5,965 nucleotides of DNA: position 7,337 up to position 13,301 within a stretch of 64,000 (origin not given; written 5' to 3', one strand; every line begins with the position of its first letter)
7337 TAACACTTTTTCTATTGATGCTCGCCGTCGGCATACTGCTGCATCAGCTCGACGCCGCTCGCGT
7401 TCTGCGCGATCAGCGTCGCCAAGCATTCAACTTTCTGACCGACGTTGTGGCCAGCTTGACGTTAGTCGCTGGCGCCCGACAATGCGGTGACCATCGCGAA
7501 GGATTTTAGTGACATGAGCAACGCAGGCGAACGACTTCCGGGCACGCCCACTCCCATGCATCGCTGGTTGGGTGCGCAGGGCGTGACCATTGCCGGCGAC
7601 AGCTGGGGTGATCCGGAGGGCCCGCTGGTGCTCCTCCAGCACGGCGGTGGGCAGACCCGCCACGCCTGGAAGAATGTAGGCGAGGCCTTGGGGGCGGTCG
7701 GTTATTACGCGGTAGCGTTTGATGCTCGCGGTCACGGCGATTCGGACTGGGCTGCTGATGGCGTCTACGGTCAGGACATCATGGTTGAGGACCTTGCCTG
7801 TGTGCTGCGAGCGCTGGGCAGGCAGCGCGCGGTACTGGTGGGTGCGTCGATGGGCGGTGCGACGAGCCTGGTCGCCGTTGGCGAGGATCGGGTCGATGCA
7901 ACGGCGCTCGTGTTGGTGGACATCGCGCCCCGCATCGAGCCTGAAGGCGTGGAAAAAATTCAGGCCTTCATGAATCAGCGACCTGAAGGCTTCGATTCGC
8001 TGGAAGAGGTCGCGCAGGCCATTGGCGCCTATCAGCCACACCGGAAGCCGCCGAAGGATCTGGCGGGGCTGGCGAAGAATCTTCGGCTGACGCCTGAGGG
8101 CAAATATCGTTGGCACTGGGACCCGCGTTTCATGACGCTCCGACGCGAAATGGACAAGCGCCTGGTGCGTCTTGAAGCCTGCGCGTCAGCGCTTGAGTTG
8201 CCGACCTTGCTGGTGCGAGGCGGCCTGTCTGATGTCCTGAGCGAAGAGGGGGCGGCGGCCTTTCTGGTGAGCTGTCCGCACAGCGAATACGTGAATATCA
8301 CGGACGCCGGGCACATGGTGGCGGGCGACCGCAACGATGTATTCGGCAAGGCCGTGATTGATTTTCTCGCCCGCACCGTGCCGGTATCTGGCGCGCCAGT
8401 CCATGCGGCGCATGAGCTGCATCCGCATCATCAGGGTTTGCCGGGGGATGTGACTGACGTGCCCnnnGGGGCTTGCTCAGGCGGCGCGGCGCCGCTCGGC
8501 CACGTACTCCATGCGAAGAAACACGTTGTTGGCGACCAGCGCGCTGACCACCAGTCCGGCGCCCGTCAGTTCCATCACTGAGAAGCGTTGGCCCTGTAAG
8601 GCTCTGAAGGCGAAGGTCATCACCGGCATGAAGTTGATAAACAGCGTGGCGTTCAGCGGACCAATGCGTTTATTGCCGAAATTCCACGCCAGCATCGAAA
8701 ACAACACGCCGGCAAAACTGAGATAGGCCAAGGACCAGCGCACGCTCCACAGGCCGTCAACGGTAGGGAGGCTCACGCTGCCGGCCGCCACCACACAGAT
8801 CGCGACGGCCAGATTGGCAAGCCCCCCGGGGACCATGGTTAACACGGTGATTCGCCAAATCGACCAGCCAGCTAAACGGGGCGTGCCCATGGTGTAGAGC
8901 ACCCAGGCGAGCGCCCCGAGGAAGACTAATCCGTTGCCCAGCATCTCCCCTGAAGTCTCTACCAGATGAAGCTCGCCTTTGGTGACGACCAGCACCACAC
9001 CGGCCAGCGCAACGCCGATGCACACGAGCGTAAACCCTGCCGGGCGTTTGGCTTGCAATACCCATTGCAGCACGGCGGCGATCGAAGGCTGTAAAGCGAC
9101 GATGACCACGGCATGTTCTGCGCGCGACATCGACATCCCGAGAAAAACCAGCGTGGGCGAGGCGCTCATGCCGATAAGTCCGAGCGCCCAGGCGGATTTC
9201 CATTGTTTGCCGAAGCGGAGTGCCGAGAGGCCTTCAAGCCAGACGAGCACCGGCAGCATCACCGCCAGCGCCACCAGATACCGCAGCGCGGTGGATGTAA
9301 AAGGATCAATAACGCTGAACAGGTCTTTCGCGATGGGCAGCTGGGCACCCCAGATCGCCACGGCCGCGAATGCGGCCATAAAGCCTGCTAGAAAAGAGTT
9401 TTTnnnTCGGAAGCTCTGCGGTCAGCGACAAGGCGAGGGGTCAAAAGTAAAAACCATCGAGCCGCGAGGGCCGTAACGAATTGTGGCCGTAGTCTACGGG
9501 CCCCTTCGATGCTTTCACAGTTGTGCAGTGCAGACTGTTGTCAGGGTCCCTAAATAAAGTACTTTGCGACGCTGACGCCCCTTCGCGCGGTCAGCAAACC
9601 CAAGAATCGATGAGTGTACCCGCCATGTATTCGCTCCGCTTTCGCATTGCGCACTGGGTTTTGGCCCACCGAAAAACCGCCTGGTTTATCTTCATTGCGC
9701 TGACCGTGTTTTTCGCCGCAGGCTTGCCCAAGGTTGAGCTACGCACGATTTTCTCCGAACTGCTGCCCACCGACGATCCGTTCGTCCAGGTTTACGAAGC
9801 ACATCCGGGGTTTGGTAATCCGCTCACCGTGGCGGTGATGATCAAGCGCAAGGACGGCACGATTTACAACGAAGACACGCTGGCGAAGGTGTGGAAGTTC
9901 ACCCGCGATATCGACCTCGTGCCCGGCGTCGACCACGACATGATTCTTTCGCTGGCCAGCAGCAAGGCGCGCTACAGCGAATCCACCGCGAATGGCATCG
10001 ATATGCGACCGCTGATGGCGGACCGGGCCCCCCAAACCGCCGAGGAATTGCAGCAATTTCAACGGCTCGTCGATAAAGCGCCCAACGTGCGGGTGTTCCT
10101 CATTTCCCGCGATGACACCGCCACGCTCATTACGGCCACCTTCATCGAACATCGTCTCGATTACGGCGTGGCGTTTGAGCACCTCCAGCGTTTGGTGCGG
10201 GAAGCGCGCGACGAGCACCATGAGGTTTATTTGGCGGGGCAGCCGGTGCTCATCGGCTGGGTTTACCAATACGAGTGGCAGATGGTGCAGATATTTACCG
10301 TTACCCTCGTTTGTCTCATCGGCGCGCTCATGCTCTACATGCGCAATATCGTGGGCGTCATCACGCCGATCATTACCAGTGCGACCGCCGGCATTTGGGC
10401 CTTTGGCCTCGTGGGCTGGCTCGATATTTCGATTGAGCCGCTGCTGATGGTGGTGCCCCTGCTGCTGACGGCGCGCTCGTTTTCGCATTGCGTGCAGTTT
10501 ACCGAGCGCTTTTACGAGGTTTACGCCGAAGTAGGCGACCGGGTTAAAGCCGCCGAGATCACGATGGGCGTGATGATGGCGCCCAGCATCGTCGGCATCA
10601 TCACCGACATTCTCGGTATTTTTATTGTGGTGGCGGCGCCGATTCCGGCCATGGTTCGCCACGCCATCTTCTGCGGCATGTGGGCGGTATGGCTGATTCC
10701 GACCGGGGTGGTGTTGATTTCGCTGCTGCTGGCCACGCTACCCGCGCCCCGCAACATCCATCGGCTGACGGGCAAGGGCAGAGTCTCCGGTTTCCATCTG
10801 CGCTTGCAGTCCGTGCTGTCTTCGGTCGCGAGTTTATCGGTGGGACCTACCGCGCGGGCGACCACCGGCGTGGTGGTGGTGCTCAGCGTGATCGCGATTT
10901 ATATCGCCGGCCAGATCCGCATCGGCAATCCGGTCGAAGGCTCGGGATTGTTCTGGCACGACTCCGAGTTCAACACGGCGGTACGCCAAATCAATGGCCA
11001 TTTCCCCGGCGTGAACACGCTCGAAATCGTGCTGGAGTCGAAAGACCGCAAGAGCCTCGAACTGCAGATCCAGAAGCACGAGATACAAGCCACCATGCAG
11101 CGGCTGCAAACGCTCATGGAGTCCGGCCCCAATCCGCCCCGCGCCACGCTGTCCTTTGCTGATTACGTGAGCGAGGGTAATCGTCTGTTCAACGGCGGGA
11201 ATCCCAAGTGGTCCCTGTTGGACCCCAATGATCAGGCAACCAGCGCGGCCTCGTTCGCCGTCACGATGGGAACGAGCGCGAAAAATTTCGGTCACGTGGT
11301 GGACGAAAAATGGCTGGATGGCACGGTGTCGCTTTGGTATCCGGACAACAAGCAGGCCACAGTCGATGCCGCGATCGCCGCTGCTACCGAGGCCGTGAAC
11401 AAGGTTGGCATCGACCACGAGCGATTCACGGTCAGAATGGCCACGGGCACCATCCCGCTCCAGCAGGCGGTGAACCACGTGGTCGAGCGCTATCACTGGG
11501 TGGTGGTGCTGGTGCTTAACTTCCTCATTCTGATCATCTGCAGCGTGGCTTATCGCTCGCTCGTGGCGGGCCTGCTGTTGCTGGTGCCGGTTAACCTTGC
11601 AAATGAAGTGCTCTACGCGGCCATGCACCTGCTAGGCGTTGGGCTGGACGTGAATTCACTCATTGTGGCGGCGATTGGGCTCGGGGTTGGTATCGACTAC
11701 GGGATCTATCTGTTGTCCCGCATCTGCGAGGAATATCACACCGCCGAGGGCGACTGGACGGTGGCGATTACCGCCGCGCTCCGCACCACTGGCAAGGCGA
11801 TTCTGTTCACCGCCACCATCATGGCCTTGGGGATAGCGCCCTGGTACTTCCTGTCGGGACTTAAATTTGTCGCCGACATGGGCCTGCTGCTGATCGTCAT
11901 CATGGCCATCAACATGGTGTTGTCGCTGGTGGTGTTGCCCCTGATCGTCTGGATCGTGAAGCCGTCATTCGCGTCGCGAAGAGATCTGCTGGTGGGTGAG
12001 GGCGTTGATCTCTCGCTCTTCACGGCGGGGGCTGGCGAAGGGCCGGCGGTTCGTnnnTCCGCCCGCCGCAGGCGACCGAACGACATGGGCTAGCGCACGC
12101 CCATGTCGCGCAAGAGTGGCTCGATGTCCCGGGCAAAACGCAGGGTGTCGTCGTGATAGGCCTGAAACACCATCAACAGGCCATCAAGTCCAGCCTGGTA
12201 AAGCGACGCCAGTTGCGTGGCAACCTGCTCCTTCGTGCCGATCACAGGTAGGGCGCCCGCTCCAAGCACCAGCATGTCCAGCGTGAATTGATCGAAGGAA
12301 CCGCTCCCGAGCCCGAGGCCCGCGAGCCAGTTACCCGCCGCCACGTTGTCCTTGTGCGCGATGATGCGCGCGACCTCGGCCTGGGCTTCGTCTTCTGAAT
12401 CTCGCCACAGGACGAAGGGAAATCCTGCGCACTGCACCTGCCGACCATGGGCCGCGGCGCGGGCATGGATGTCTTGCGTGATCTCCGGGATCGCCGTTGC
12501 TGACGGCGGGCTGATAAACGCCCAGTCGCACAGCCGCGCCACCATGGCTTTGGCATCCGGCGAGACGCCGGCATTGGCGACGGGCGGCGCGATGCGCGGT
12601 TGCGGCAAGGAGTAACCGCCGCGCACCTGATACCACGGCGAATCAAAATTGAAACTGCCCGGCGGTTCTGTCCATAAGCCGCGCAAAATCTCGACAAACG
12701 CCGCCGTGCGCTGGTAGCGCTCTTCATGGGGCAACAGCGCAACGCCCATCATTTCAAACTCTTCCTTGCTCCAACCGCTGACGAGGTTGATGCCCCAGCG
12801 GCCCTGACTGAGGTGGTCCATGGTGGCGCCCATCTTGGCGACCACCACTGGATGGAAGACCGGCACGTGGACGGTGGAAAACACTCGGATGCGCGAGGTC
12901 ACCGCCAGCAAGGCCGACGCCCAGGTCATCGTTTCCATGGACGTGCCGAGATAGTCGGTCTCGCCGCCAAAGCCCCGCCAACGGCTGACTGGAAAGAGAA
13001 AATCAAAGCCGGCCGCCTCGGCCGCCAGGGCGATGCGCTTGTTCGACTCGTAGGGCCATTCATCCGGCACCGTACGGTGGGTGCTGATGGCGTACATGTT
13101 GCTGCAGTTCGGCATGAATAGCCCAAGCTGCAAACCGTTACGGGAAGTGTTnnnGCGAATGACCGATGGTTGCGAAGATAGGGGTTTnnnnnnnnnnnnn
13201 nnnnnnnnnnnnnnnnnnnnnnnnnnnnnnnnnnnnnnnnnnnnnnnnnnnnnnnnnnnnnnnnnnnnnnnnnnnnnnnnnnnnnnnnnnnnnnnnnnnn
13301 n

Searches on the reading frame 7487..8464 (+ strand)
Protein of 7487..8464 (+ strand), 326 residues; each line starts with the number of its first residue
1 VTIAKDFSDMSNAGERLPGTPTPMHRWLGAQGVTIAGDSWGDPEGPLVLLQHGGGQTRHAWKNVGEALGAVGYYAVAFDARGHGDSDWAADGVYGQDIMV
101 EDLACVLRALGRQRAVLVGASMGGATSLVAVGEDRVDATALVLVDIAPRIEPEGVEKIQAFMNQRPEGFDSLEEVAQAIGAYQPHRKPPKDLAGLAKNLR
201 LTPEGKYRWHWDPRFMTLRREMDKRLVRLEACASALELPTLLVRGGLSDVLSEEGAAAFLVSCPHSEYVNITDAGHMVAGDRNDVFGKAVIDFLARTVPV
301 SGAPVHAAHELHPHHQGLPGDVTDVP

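Call 34: search_protein_families(library=pfam, proteins=[window:7487-8464:+], max_evalue=0.00001)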
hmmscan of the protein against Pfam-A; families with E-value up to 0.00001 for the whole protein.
window:7487-8464:+ (326 aa): 3 families
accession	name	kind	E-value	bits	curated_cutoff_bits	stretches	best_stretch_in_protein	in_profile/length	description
PF00561.26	Abhydrolase_1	-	3.9e-21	76.3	25.8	1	46-278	1-240/245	alpha/beta hydrolase fold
PF12146.15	Hydrolase_4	-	2.1e-19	70.2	27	1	47-281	6-237/239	Serine aminopeptidase, S33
PF12697.13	Abhydrolase_6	-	1.5e-15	58.9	26.3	1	47-286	1-214/217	Alpha/beta hydrolase family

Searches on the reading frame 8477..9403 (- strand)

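Call 34: search_protein_families(library=pfam, proteins=[window:8477-9403:-], max_evalue=0.00001)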
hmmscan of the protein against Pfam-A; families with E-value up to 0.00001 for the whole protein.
window:8477-9403:- (308 aa): 1 family
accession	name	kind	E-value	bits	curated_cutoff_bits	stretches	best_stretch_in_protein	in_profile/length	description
PF00892.27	EamA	-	3e-28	99.2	28.2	2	7-140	3-134/135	EamA-like transporter family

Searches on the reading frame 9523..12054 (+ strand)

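Call 34: search_protein_families(library=pfam, proteins=[window:9523-12054:+], max_evalue=0.00001)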
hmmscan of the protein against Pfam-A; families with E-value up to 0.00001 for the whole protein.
window:9523-12054:+ (844 aa): 1 family
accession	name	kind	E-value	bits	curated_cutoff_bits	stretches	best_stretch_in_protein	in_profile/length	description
PF03176.21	MMPL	-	3.8e-22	79.1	20.5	2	607-815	95-305/333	MMPL family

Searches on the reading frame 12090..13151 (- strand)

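Call 34: search_protein_families(library=pfam, proteins=[window:12090-13151:-], max_evalue=0.00001)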
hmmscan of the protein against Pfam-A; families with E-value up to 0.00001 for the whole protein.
window:12090-13151:- (353 aa): 1 family
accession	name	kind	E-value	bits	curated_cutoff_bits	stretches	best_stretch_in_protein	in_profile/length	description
PF00296.26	Bac_luciferase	-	3.7e-58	197.8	27.9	1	32-323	20-313/314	Luciferase-like monooxygenase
